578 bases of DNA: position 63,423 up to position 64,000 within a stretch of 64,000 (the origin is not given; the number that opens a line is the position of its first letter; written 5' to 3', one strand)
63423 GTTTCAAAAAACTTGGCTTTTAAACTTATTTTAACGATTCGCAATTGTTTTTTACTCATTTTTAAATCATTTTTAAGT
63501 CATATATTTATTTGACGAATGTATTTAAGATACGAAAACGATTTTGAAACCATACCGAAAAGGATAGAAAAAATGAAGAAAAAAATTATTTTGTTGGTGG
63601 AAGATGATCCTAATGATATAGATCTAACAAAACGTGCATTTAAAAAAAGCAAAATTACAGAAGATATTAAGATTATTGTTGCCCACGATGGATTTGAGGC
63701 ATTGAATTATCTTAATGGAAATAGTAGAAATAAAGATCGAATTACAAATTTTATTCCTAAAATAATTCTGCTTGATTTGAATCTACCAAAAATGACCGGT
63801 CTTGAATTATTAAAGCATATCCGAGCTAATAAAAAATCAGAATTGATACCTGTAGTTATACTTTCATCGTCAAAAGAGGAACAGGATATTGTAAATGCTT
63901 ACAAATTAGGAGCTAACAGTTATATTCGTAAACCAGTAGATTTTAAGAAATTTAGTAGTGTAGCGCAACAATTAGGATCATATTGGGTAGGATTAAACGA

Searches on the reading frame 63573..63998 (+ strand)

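Call 11: search_protein_families(library=pfam, proteins=[window:63573-63998:+])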
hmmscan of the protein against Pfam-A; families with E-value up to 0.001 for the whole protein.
window:63573-63998:+ (142 aa): 2 families
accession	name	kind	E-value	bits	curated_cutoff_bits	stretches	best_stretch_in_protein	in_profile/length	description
PF00072.30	Response_reg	-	7.6e-21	74.8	30.2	1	6-127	1-106/111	Response regulator receiver domain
PF22563.2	iREC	-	0.00036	20.9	27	1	56-106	41-98/115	Inactive Receiver domain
